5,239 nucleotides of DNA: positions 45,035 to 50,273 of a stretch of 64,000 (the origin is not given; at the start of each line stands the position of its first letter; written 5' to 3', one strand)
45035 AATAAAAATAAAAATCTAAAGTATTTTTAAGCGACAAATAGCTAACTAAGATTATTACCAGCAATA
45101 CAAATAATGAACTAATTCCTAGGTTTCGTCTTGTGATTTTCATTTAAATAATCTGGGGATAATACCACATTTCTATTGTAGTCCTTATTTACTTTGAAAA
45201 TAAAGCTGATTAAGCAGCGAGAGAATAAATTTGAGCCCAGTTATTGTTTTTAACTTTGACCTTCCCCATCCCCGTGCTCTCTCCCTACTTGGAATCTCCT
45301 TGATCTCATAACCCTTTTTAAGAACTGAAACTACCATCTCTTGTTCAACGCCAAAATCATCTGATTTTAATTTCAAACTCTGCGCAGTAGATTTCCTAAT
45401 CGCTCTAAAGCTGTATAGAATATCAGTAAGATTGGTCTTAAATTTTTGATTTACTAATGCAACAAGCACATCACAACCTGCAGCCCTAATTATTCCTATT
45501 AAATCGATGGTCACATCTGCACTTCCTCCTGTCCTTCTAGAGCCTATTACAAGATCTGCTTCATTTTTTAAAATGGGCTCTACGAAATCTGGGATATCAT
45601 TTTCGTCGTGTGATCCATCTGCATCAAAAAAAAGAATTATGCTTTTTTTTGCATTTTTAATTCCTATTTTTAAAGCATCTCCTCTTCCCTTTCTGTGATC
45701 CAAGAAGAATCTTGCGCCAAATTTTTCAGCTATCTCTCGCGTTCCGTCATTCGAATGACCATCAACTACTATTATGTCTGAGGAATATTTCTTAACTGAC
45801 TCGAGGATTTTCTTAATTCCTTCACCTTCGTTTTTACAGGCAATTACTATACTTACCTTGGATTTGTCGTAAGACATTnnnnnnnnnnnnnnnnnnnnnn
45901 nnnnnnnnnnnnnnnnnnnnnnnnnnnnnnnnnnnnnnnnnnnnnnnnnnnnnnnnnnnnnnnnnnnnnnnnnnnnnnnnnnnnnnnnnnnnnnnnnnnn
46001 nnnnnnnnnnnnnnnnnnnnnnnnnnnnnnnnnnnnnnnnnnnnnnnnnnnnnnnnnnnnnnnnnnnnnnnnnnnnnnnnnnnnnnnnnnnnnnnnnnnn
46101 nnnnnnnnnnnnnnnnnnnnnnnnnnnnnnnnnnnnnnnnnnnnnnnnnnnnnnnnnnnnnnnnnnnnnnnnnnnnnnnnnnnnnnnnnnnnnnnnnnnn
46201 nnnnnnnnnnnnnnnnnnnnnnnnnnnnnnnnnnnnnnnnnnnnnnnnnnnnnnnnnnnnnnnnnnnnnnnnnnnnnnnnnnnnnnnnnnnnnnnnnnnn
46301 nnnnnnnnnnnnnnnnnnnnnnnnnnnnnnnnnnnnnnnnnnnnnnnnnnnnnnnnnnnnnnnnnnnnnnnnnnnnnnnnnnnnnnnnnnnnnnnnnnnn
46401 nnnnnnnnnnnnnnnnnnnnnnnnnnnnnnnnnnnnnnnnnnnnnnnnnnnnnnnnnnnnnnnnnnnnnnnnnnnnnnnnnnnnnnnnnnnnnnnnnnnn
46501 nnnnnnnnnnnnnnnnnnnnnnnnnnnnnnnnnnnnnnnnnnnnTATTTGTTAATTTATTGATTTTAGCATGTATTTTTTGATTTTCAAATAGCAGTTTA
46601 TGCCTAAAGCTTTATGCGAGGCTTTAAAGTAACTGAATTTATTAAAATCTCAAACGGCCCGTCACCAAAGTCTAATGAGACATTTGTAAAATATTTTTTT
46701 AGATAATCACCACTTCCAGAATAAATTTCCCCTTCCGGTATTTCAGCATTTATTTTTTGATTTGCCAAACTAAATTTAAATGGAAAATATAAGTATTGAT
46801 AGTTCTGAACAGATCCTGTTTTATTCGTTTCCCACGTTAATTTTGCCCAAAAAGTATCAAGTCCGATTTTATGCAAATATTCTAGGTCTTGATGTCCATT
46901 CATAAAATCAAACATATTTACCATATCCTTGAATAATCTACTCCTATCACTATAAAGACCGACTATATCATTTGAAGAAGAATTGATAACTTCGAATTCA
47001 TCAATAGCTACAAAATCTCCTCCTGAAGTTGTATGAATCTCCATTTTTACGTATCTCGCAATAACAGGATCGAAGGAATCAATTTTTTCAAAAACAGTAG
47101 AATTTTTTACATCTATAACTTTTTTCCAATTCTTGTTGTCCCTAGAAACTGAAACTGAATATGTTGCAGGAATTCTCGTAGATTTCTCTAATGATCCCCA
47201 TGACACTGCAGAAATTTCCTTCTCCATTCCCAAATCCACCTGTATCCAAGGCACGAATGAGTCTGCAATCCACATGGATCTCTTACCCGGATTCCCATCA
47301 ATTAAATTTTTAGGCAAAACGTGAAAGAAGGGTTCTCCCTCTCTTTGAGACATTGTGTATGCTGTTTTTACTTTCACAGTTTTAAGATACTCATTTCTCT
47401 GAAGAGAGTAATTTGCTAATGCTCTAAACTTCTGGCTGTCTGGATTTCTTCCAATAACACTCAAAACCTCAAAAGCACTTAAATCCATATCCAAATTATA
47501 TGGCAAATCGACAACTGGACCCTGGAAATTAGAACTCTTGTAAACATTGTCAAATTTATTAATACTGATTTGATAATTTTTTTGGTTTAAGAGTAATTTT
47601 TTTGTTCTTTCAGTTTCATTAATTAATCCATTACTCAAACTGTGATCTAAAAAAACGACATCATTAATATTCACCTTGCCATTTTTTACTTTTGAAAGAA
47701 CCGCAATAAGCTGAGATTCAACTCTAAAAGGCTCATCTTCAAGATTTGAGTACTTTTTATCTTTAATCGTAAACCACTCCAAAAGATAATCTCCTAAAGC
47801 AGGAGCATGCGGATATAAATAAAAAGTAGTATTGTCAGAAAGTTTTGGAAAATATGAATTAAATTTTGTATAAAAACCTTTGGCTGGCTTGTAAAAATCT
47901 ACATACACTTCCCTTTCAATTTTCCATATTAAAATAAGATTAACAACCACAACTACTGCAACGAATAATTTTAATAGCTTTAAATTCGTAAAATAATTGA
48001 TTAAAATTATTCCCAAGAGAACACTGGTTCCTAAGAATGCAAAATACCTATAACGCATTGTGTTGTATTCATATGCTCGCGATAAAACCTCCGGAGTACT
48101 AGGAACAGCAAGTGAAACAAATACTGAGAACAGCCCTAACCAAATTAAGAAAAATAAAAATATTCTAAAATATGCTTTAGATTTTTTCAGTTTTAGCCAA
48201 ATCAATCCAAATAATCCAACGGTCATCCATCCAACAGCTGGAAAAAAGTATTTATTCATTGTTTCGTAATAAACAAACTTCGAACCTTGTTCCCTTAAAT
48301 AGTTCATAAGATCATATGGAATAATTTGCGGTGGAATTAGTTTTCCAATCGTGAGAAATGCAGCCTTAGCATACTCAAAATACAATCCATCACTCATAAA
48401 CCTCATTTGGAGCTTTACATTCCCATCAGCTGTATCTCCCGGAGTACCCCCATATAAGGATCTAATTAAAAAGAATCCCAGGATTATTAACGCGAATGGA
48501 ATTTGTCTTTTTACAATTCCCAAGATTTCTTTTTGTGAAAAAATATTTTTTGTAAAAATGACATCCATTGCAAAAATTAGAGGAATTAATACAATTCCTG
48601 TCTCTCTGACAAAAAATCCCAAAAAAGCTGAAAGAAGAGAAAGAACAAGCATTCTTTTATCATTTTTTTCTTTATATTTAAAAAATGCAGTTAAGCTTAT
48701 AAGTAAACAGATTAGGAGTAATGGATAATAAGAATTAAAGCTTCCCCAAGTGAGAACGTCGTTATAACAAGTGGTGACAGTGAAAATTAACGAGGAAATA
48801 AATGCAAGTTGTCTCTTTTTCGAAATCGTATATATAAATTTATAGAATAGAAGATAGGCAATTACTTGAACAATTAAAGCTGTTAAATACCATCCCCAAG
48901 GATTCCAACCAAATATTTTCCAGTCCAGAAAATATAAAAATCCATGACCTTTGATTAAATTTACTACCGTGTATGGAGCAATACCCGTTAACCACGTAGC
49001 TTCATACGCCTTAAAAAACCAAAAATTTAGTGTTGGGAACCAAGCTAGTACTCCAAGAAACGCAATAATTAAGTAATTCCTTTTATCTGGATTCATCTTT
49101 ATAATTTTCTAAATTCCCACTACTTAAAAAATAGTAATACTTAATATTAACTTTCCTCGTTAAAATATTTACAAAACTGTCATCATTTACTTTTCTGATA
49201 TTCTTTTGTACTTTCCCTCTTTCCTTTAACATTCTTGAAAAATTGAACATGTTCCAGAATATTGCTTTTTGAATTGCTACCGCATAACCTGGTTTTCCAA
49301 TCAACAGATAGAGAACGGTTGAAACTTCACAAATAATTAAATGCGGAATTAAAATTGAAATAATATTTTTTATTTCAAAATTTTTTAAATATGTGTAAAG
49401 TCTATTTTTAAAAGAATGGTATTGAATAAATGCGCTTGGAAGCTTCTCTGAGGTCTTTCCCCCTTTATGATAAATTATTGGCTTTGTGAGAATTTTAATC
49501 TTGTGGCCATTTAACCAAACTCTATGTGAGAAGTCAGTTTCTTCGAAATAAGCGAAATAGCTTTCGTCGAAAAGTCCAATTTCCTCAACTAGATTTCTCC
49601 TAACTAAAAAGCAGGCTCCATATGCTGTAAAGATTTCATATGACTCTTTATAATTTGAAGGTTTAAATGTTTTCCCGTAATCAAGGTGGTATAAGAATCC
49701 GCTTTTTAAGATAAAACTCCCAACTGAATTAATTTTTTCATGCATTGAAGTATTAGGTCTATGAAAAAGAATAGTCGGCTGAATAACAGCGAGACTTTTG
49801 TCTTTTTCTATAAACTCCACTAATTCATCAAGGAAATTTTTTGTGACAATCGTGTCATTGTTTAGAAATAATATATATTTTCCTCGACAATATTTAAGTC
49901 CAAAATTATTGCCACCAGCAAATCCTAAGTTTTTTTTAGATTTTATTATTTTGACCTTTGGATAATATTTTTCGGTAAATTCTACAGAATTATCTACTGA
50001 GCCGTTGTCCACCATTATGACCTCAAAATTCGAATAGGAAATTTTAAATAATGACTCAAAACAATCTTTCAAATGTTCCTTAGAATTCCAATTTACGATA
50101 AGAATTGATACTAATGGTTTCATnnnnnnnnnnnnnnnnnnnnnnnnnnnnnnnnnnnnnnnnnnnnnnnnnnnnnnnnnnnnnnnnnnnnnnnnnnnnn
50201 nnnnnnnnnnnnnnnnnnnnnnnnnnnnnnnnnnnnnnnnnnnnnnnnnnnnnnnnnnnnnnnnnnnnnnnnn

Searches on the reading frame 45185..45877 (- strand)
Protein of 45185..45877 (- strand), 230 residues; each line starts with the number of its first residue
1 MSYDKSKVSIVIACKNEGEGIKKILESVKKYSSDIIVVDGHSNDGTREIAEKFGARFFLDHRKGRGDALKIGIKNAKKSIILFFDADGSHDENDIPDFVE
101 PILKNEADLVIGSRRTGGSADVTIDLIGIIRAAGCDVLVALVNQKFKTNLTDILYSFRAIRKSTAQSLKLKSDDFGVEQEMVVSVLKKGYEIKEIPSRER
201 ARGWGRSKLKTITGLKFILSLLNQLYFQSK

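Call 8: search_protein_families(library=pfam, proteins=[window:45185-45877:-], max_evalue=0.001)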
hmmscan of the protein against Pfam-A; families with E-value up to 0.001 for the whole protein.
window:45185-45877:- (230 aa): 1 family
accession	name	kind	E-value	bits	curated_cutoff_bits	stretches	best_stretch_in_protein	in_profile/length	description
PF00535.33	Glycos_transf_2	-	7.1e-26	91.6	23.3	1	9-157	1-156/168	Glycosyl transferase family 2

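Call 60: search_protein_families(library=ncbifam, proteins=[window:45185-45877:-], max_evalue=0.000001)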
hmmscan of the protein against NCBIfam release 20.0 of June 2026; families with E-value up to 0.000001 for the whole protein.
window:45185-45877:- (230 aa): 9 families
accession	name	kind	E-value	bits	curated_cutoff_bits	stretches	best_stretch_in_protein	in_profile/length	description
TIGR04182.1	glyco_TIGR04182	equivalog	6.2e-38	130.8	325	1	7-221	1-214/293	S-layer glycoprotein N-glycosyltransferase AglJ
NF058614.1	PPMAGASynPpgS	equivalog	2.2e-20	73.1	370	1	8-198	2-195/226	polyprenyl-phospho-N-acetylgalactosaminyl synthase PpgS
NF041391.1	DPhHxTase_Halo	equivalog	1.2e-18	66.9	375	1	15-218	4-201/213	dolichyl-phosphate hexose transferase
TIGR04283.1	glyco_like_mftF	equivalog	5.3e-15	55.6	182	1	8-102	1-96/221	TIGR04283 family arsenosugar biosynthesis glycosyltransferase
NF010496.0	PRK13915.1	equivalog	1.9e-12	46.9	262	1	5-108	30-149/307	glucosyl-3-phosphoglycerate synthase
TIGR03937.1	PgaC_IcaA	equivalog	1.6e-08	34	422.3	1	5-105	44-153/407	poly-beta-1,6-N-acetyl-D-glucosamine synthase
TIGR03469.1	HpnB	hypoth_equivalog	6.1e-07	28.8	379.25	0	7-110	45-168/386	hopene-associated glycosyltransferase HpnB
TIGR04009.1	wcaE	equivalog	6.4e-07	28.9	369.2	0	19-108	14-112/248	colanic acid biosynthesis glycosyltransferase WcaE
TIGR03965.1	mycofact_glyco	equivalog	9.9e-07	28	280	0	5-89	73-166/467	mycofactocin biosynthesis glycosyltransferase MftF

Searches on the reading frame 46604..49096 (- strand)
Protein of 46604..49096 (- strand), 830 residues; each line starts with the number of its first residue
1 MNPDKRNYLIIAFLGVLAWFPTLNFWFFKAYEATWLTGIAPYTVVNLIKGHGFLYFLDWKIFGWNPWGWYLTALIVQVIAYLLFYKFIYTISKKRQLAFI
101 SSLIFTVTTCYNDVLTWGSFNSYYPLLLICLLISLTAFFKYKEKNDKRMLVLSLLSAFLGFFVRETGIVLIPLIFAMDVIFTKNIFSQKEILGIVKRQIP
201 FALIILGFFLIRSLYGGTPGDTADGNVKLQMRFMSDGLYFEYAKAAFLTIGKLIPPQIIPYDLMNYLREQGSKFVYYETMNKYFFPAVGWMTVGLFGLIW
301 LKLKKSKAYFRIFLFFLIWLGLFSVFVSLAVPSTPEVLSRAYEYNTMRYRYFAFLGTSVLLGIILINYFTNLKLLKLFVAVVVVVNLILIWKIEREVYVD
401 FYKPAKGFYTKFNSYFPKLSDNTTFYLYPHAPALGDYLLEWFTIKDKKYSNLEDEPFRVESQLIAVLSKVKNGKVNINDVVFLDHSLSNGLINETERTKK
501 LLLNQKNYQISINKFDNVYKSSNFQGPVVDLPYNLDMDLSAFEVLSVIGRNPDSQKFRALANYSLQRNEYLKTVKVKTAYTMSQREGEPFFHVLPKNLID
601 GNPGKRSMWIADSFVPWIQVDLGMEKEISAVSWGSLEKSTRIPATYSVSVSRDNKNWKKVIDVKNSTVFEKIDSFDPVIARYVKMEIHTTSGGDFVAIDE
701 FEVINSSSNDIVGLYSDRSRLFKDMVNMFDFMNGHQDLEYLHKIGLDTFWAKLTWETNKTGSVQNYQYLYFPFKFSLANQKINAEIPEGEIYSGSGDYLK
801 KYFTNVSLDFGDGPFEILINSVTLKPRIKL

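Call 3: search_protein_families(library=pfam, proteins=[window:46604-49096:-], max_evalue=0.01)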
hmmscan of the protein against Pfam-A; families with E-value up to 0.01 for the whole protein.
window:46604-49096:- (830 aa): 3 families
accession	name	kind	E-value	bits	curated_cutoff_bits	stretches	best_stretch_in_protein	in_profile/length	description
PF00754.31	F5_F8_type_C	-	1.7e-16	60.9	28.2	1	594-701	13-127/127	F5/8 type C domain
PF22633.2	F5_F8_type_C_2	-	1.2e-13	51.9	27.8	1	597-685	1-91/91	NedA-like, galactose-binding domain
PF13231.12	PMT_2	-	3.6e-06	27.7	26.1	1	59-183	14-135/160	Dolichyl-phosphate-mannose-protein mannosyltransferase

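Call 4: search_protein_families(library=ncbifam, proteins=[window:46604-49096:-], max_evalue=0.01)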
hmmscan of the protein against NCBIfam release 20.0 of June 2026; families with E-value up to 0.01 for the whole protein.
window:46604-49096:- (830 aa): 1 family
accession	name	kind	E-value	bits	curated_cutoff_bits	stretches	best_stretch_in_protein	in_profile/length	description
NF047440.1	LA3751_2_3_fam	subfamily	0.0034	16.3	200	0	67-211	99-239/460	LA_3751/LA_3752 family putative glycosyltransferase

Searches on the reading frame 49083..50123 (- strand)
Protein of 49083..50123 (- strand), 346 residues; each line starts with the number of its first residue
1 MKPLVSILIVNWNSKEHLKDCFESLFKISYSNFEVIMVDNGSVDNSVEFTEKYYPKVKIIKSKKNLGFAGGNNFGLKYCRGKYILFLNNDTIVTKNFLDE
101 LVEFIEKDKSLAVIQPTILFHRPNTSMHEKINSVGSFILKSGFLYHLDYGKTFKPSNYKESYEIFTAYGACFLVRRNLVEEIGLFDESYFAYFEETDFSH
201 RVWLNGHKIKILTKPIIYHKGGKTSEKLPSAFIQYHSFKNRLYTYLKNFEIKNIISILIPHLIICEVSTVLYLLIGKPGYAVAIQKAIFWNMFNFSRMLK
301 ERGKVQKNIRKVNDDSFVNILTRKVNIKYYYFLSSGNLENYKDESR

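Call 3: search_protein_families(library=pfam, proteins=[window:49083-50123:-], max_evalue=0.01)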
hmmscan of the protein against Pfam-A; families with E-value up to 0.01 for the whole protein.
window:49083-50123:- (346 aa): 5 families
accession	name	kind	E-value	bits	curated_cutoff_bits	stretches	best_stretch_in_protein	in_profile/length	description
PF00535.33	Glycos_transf_2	-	1.6e-33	116.4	23.3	1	6-183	1-168/168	Glycosyl transferase family 2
PF13641.12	Glyco_tranf_2_3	-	3.5e-17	63.6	27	1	5-227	3-219/230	Glycosyltransferase like family 2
PF10111.15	Glyco_tranf_2_2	-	1.5e-10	41.5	27.3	1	18-220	15-217/276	Glycosyltransferase like family 2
PF13632.12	Glyco_trans_2_3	-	2.2e-09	37.8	27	1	83-248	1-142/198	Glycosyl transferase family group 2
PF13712.12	Glyco_tranf_2_5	-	0.00098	19.3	27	1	44-211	19-179/210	Glycosyltransferase like family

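Call 4: search_protein_families(library=ncbifam, proteins=[window:49083-50123:-], max_evalue=0.01)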
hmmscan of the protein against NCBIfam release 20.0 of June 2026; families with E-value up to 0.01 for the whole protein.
window:49083-50123:- (346 aa): 26 families (the best 25 are shown)
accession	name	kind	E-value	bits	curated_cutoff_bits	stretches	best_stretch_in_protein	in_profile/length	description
NF007482.0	PRK10073.1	equivalog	2.6e-19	69.4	423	1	2-114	5-118/334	glycosyltransferase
TIGR03937.1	PgaC_IcaA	equivalog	6.9e-18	64.8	422.3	1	3-113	45-158/407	poly-beta-1,6-N-acetyl-D-glucosamine synthase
TIGR01556.1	rhamnosyltran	subfamily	1.5e-17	63.7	200.55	1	23-248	12-232/281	rhamnosyltransferase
TIGR04283.1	glyco_like_mftF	equivalog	1.7e-15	57.2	182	1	5-217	1-183/221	TIGR04283 family arsenosugar biosynthesis glycosyltransferase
NF053739.1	GlytfEpsEBac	equivalog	4e-15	55.5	450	1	3-118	1-120/265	glycosyltransferase EpsE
NF047683.1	TeichurnBiosyTuaG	equivalog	6.1e-15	55.5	400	1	2-111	5-117/252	teichuronic acid biosynthesis protein TuaG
NF041875.1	EPS_EpsD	equivalog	1e-14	54.7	370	1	5-225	1-212/325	exopolysaccharide biosynthesis glycosyltransferase EpsD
NF038299.1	EPS_HpsN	equivalog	1.2e-14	54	425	1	3-266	1-270/317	hormogonium polysaccharide biosynthesis glycosyltransferase HpsN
TIGR03111.1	glyc2_xrt_Gpos1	hypoth_equivalog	1.6e-13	50.2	363.95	1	3-220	49-267/439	TIGR03111 family XrtG-associated glycosyltransferase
TIGR03965.1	mycofact_glyco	equivalog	1.7e-12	47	280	1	5-219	76-280/467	mycofactocin biosynthesis glycosyltransferase MftF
NF050050.1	ProtGlycPglI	equivalog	5.7e-11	42.3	500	1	3-108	2-111/306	GalNAc(5)-diNAcBac-PP-undecaprenol beta-1,3-glucosyltransferase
NF041394.1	GtaseAglG_Halo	equivalog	4.6e-09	36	440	1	5-113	3-115/304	glucosyl-dolichyl phosphate glucuronosyltransferase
NF038302.1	EPS_HpsE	equivalog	3.3e-08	32.8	300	1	6-120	4-126/307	hormogonium polysaccharide biosynthesis glycosyltransferase HpsE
TIGR04009.1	wcaE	equivalog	1e-07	31.5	369.2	1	4-109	2-110/248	colanic acid biosynthesis glycosyltransferase WcaE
NF050113.1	gal_furan_GlfT1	equivalog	1.5e-07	31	330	1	8-209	4-196/290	galactofuranosyltransferase GlfT1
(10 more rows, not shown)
